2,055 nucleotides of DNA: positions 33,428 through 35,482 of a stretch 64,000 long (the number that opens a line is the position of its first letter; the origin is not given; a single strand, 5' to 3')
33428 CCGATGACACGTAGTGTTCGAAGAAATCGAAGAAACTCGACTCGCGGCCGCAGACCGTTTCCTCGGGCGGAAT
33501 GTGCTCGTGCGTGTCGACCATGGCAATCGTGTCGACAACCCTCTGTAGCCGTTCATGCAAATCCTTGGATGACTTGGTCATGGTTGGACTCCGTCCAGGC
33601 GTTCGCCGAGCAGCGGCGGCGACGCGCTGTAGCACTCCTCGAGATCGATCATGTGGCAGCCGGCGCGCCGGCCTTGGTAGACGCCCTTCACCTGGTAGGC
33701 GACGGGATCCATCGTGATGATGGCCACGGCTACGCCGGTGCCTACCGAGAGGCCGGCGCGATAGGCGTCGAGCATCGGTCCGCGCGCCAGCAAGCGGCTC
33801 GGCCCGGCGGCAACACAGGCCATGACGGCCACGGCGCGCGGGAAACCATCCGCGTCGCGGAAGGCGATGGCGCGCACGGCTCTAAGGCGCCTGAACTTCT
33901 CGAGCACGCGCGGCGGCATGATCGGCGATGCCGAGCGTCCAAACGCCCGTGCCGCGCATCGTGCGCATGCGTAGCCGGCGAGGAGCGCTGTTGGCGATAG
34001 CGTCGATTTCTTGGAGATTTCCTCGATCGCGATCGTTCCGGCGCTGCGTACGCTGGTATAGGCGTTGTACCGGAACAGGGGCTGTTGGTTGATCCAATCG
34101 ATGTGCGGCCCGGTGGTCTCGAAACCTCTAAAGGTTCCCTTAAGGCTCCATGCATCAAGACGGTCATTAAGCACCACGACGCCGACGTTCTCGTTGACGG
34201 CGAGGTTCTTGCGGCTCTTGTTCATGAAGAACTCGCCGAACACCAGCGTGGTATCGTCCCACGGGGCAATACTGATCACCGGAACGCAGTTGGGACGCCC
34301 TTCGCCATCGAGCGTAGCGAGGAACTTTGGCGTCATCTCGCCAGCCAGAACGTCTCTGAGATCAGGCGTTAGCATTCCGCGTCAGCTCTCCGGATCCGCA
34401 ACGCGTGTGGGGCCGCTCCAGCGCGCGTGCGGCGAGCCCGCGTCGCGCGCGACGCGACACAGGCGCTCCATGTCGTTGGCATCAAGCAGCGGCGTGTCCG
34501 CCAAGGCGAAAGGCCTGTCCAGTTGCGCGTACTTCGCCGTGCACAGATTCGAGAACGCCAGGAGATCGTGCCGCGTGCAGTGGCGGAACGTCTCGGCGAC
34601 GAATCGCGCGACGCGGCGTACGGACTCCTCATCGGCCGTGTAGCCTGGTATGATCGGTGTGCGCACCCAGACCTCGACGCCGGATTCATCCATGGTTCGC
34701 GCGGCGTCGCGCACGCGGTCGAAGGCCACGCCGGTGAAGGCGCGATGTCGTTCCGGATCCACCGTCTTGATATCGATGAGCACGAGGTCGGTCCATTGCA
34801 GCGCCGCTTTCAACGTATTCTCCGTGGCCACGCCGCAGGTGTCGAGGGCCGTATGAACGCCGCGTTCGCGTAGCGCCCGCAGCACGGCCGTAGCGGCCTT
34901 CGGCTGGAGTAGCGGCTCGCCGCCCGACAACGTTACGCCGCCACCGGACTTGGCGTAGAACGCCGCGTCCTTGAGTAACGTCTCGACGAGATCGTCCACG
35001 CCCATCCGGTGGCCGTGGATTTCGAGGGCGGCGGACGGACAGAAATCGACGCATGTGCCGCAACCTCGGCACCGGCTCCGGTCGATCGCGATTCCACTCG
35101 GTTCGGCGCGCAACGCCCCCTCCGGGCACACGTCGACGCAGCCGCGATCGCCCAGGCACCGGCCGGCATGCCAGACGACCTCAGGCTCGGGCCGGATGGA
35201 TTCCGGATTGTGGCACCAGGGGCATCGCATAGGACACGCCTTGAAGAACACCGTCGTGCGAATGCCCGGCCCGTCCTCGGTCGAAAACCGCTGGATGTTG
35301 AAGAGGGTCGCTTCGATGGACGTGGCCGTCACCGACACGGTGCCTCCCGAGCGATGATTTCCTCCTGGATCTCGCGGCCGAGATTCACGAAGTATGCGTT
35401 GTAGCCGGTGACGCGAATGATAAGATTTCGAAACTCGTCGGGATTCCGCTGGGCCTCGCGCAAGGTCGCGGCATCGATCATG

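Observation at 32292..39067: A glycyl-radical eliminase operon of unknown substrate under a GntR/LacI sugar-type regulator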

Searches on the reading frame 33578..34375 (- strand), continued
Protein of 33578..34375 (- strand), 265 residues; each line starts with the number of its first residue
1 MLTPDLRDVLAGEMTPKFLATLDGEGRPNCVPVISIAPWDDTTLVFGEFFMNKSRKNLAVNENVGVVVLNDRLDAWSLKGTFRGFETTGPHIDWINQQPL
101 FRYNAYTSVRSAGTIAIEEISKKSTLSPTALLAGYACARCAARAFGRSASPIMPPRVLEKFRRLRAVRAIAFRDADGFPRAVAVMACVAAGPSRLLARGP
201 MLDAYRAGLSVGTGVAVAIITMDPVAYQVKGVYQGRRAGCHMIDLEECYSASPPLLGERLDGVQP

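Call 58: search_solved_structures(query=A1, max_evalue=1, show_alignments=4)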
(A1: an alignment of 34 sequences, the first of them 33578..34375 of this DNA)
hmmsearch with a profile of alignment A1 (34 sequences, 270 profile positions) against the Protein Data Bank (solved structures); distinct sequences matched with E-value up to 1: 5.
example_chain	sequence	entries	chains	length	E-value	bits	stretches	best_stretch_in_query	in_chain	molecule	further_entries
5esc_A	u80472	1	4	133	3.4e-07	33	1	20-100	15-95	HupZ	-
7kpz_A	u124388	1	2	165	6e-07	32.2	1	20-100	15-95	HupZ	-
7kq2_A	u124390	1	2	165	6.8e-07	32.1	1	20-97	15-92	HupZ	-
3tgv_A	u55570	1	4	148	0.011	18.3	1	6-81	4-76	Heme-binding protein HutZ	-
3in6_A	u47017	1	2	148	0.061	15.8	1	3-74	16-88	FMN-binding protein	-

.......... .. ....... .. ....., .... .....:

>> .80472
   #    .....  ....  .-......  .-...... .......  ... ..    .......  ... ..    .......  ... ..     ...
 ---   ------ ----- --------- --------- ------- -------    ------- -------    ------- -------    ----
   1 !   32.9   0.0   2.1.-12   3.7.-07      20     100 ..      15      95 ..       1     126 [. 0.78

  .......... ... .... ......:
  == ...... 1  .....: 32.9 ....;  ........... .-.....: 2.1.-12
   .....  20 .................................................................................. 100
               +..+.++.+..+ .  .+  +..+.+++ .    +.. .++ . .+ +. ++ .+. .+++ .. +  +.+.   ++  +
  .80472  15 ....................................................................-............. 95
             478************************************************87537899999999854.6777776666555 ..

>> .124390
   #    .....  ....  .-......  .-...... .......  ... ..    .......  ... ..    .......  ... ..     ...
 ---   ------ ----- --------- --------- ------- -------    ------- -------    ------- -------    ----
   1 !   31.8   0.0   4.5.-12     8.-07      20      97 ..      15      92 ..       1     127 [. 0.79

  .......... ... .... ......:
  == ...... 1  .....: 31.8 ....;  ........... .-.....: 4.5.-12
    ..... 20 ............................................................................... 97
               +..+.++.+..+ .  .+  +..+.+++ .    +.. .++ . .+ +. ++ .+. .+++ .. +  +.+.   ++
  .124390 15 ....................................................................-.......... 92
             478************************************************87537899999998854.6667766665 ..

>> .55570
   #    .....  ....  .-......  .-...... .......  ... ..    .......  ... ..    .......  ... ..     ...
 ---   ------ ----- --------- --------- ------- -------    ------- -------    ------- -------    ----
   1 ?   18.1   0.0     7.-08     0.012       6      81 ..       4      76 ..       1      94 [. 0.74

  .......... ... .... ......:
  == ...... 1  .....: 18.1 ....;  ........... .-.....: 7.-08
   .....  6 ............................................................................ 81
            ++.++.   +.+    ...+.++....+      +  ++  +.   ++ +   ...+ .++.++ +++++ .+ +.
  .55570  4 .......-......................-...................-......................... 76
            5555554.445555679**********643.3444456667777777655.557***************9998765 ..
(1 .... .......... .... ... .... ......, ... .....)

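Call 82: find_encoding_contigs(protein=P0163, flank=6000, max_places=1)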
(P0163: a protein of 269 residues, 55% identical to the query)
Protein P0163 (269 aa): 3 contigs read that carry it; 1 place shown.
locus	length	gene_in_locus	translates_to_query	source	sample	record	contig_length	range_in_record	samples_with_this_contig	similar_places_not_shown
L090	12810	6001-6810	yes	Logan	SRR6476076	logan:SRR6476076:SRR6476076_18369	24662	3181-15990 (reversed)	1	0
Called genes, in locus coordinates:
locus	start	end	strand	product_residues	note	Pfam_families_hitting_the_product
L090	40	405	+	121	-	-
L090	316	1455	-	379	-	PF13173:AAA_14, PF13635:DUF4143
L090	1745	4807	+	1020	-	-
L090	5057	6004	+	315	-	PF13353:Fer4_12 (weak), PF12837:Fer4_6 (faint), PF12838:Fer4_7 (faint), PF00037:Fer4 (faint), PF13237:Fer4_10 (weak), PF25160:LdpA_Fe-S-bd (weak), PF04055:Radical_SAM, PF13353:Fer4_12 (weak)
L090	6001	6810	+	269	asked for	PF01243:PNPOx_N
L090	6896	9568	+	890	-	PF14307:Glyco_tran_WbsX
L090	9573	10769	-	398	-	PF09865:DUF2092, PF00578:AhpC-TSA, PF08534:Redoxin, PF00085:Thioredoxin, PF13098:Thioredoxin_2 (weak), PF13905:Thioredoxin_8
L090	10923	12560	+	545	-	PF01551:Peptidase_M23 (faint)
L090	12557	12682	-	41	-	-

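Call 83: find_encoding_contigs(protein=P0237, flank=6000, max_places=1)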
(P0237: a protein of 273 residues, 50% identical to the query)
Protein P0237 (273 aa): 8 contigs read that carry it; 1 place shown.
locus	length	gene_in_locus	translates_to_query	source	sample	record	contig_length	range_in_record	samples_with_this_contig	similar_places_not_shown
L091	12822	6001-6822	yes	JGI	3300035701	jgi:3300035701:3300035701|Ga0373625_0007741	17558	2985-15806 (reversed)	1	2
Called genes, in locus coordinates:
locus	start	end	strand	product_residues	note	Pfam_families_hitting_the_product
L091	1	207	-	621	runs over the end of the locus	-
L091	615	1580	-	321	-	PF07963:N_methyl, PF07596:SBP_bac_10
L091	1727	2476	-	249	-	PF00440:TetR_N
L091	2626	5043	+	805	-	PF02901:PFL-like, PF01228:Gly_radical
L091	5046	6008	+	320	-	PF13353:Fer4_12 (weak), PF12838:Fer4_7 (faint), PF12797:Fer4_2 (faint), PF13237:Fer4_10 (weak), PF13187:Fer4_9 (weak), PF00037:Fer4 (weak), PF12837:Fer4_6 (weak), PF04055:Radical_SAM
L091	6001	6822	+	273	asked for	PF01243:PNPOx_N (weak)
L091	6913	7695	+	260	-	PF00596:Aldolase_II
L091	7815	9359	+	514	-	PF08240:ADH_N, PF00107:ADH_zinc_N (faint)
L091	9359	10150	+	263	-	PF00106:adh_short, PF08659:KR (weak), PF13561:adh_short_C2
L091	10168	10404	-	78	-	PF10049:DUF2283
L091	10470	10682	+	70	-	-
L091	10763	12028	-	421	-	-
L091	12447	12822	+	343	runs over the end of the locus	PF02504:FA_synthesis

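Call 84: search_protein_families(library=ncbifam, proteins=[L091:6913-7695:+, L091:7815-9359:+, L091:9359-10150:+, L090:1745-4807:+], max_evalue=0.00001)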
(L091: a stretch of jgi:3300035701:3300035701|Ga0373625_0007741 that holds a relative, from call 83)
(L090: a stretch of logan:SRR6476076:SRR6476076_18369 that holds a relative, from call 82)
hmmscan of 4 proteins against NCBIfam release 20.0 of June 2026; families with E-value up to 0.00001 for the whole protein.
L091:6913-7695:+ (260 aa): 14 families
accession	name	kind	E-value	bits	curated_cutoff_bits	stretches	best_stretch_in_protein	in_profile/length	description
NF006196.0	PRK08324.2-4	equivalog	2.5e-25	88.9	831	1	3-203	14-205/657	bifunctional aldolase/short-chain dehydrogenase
NF006195.0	PRK08324.2-3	equivalog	7.4e-25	87.3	931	1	10-216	29-221/678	bifunctional aldolase/short-chain dehydrogenase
NF006190.0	PRK08324.1-4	equivalog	2.4e-23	82.2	1014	1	5-203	17-204/689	bifunctional aldolase/short-chain dehydrogenase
NF006192.0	PRK08324.1-6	equivalog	5e-17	61.6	639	1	13-213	33-220/685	bifunctional aldolase/short-chain dehydrogenase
NF006197.0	PRK08324.2-5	equivalog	9.4e-15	54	627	1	10-202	21-204/583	bifunctional aldolase/short-chain dehydrogenase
NF006194.0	PRK08324.2-2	equivalog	1.3e-14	53.8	686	1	9-168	27-180/703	bifunctional aldolase/short-chain dehydrogenase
TIGR02632.1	RhaD_aldol-ADH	equivalog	2.6e-14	52.6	567.75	1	8-205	3-192/676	bifunctional rhamnulose-1-phosphate aldolase/short-chain dehydrogenase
NF006193.0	PRK08324.2-1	subfamily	9.2e-13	47.2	1213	1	84-214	131-240/705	bifunctional aldolase/short-chain dehydrogenase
NF005123.0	PRK06557.1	subfamily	1.4e-12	47.8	251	1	20-246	25-221/223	L-ribulose-5-phosphate 4-epimerase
NF006189.0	PRK08324.1-3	equivalog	1.9e-09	36.4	634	1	24-206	42-217/701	bifunctional rhamnulose-1-phosphate aldolase/short-chain dehydrogenase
NF004527.0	PRK05874.1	equivalog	1.7e-08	34.2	308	1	85-239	64-207/218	L-fuculose-phosphate aldolase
NF006413.0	PRK08660.1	equivalog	2.2e-07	30.9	203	0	29-218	24-175/184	aldolase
NF053831.1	RU1PAldHalo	equivalog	3e-07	30.1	300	1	91-240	63-202/208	ribulose-1-phosphate aldolase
TIGR03328.1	salvage_mtnB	equivalog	5e-07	29.4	137.05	0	28-216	18-187/194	methylthioribulose 1-phosphate dehydratase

L091:7815-9359:+ (514 aa): 2 families
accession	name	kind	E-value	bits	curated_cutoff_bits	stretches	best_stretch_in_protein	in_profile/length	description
NF041097.1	keto_inos_dh_IolM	equivalog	3.8e-13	48.9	450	1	22-93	47-119/389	scyllo-inosose 3-dehydrogenase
TIGR03989.1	Rxyl_3153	subfamily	4.4e-06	26.2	440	0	17-92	18-84/370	NDMA-dependent alcohol dehydrogenase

L091:9359-10150:+ (263 aa): 220 families (the best 25 are shown)
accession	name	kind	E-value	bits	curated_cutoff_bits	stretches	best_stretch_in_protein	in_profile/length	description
NF009050.0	PRK12384.1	equivalog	3.5e-101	338.2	307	1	7-262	3-258/259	sorbitol-6-phosphate dehydrogenase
NF004198.0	PRK05653.1-3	equivalog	1.9e-60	204.4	296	1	3-262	4-248/248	3-oxoacyl-ACP reductase FabG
NF009093.0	PRK12429.1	subfamily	1.8e-57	194.6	258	1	4-262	3-258/259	3-hydroxybutyrate dehydrogenase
TIGR03971.1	SDR_subfam_1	subfamily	2.8e-57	194.1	300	1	4-261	1-269/271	mycofactocin-coupled SDR family oxidoreductase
NF009466.0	PRK12826.1-2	subfamily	2.6e-56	190.9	222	1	7-262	4-246/248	3-oxoacyl-ACP reductase FabG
NF005559.1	PRK07231.1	subfamily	4.5e-56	190.1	215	1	3-260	1-247/249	glucose 1-dehydrogenase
NF004791.0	PRK06138.1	equivalog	3.3e-55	187.1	312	1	3-261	2-250/252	SDR family oxidoreductase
NF052558.1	MBtsdlDhBudC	equivalog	2.4e-54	184.6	270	1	5-260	2-241/250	meso-2,3-butanediol dehydrogenase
TIGR01830.1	3oxo_ACP_reduc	equivalog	3.6e-54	184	297.75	1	9-259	1-237/239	3-oxoacyl-[acyl-carrier-protein] reductase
NF005472.0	PRK07067.1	equivalog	6.9e-54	183.1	338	1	2-262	2-256/257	L-iditol 2-dehydrogenase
TIGR01963.1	PHB_DH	subfamily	2e-53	181.3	307.05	1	7-261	2-253/255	3-hydroxybutyrate dehydrogenase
NF009384.0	PRK12743.1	equivalog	4.9e-52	176.7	264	1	7-260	7-247/258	SDR family oxidoreductase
TIGR02415.1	23BDH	subfamily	8.2e-52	176.1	304.35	1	7-260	1-251/254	acetoin reductase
NF053701.1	CsHdxCHCADhChcB2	equivalog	3.8e-51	174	350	1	4-259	1-241/245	cis-4-hydroxycyclohexanecarboxylate dehydrogenase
TIGR02632.1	RhaD_aldol-ADH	equivalog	5.7e-51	173.7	567.75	1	4-260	412-670/676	bifunctional rhamnulose-1-phosphate aldolase/short-chain dehydrogenase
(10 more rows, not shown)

L090:1745-4807:+ (1020 aa): 0 families

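Call 89: search_protein_families(library=pfam, proteins=[L090:1745-4807:+], max_evalue=0.001)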
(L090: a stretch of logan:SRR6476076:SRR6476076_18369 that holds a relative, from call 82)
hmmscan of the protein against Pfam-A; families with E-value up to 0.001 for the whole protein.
L090:1745-4807:+ (1020 aa): 0 families

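Call 90: search_protein_families(library=ncbifam, proteins=[L091:1727-2476:-], max_evalue=1e-10)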
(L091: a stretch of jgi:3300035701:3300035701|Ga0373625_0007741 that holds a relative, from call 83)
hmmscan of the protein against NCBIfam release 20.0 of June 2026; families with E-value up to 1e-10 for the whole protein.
L091:1727-2476:- (249 aa): 0 families

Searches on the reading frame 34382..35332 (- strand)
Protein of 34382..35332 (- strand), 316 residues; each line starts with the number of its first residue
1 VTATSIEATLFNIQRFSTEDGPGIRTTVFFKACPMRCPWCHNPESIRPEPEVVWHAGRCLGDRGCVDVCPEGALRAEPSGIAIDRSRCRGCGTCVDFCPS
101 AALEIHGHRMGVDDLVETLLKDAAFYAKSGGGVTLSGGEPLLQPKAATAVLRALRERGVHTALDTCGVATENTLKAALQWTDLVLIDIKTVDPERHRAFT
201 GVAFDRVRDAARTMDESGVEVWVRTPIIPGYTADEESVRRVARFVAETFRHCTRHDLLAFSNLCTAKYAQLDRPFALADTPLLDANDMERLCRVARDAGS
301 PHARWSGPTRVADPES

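Call 4: search_protein_families(library=pfam, proteins=[window:34382-35332:-], max_evalue=0.01)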
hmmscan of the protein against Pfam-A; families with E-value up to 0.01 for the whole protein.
window:34382-35332:- (316 aa): 13 families
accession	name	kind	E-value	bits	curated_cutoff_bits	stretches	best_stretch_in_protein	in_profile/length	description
PF04055.27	Radical_SAM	-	6.1e-21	75.7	29.5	1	97-236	13-160/166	Radical SAM superfamily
PF13353.11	Fer4_12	-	1.2e-12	48.7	22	2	20-51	2-33/137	4Fe-4S single cluster domain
PF00037.32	Fer4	-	4.7e-10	39.3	21.1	2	82-104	2-24/24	4Fe-4S binding domain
PF13237.11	Fer4_10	-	5e-10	39.6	25.5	2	55-99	5-53/53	4Fe-4S dicluster domain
PF12837.12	Fer4_6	-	4.5e-09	36.3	25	2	81-103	2-24/24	4Fe-4S binding domain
PF12838.12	Fer4_7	-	1.9e-06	28.7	27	1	87-108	1-22/52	4Fe-4S dicluster domain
PF12800.12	Fer4_4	-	5.9e-06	26.6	24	1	86-99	2-15/17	4Fe-4S binding domain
PF12797.12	Fer4_2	-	1.2e-05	25.4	24.5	1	81-100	3-22/22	4Fe-4S binding domain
PF25160.1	LdpA_Fe-S-bd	-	2.2e-05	24.6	27.6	1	62-105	6-45/49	LdpA Fe-S cluster-binding domain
PF13187.11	Fer4_9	-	5.9e-05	23.4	27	1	62-102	5-51/52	4Fe-4S dicluster domain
PF13484.11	Fer4_16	-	0.00029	22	30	0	87-105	1-19/66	4Fe-4S double cluster binding domain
PF13459.11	Fer4_15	-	0.0011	20.1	22.4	1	81-100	1-20/66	4Fe-4S single cluster domain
PF14697.11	Fer4_21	-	0.0014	19.1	35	1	59-101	8-55/59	4Fe-4S dicluster domain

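Call 5: search_protein_families(library=ncbifam, proteins=[window:34382-35332:-], max_evalue=0.01)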
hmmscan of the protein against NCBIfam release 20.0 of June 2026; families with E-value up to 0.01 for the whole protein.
window:34382-35332:- (316 aa): 95 families (the best 25 are shown)
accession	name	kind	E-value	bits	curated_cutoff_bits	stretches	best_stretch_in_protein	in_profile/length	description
TIGR02494.1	PFLE_PFLC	subfamily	7.8e-98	327.3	174.35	1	11-298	2-292/293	glycyl-radical enzyme activating protein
NF048010.1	SfplDhtActHpsHDes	equivalog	1.3e-87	293.4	430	1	7-293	5-296/298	(2S)-3-sulfopropanediol dehydratase activating enzyme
NF043069.1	T4HPD_activ_SAM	equivalog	6.1e-82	275.3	425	1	8-294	2-287/299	trans-4-hydroxy-L-proline dehydratase activase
TIGR04395.1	cutC_activ_rSAM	equivalog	1.7e-80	270.6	360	1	8-294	5-296/309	choline TMA-lyase-activating enzyme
NF033719.1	ind_deCO2_activ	equivalog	2.1e-70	237.5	425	1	8-299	1-297/302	indoleacetate decarboxylase activase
NF048008.1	SfplDhtActHpfHKleb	equivalog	6.9e-66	222.6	500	1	10-281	2-279/308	(2S)-3-sulfopropanediol dehydratase activating enzyme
NF033717.2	HPDL_rSAM_activ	equivalog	1e-63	215.5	420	1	7-296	3-297/311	4-hydroxyphenylacetate decarboxylase activase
TIGR04003.1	rSAM_BssD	equivalog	1.6e-63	214.8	496.45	1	11-273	4-272/314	[benzylsuccinate synthase]-activating enzyme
NF007483.0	PRK10076.1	equivalog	4.8e-63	213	326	2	87-299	75-285/292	[formate-C-acetyltransferase]-activating enzyme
TIGR02493.1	PFLA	equivalog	2.6e-59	200.4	231.75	2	90-297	24-234/235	pyruvate formate-lyase-activating protein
TIGR04041.1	activase_YjjW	hypoth_equivalog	1.1e-45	156.2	250.2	1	9-266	3-244/276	YjjW family glycine radical enzyme activase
NF008356.0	PRK11145.1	equivalog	5.5e-43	147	375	2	104-298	44-240/246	pyruvate formate lyase 1-activating protein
TIGR02495.1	NrdG2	equivalog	7.3e-21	74.4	131.15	2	88-248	23-183/193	anaerobic ribonucleoside-triphosphate reductase activating protein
NF005503.0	PRK07118.1-2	equivalog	6.2e-10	38.8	252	1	59-112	140-193/292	RnfABCDGE type electron transport complex subunit B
TIGR02179.1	PorD_KorD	subfamily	1.7e-09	37.7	60.05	1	53-105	21-74/78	2-oxoacid:acceptor oxidoreductase, delta subunit, pyruvate/2-ketoisovalerate family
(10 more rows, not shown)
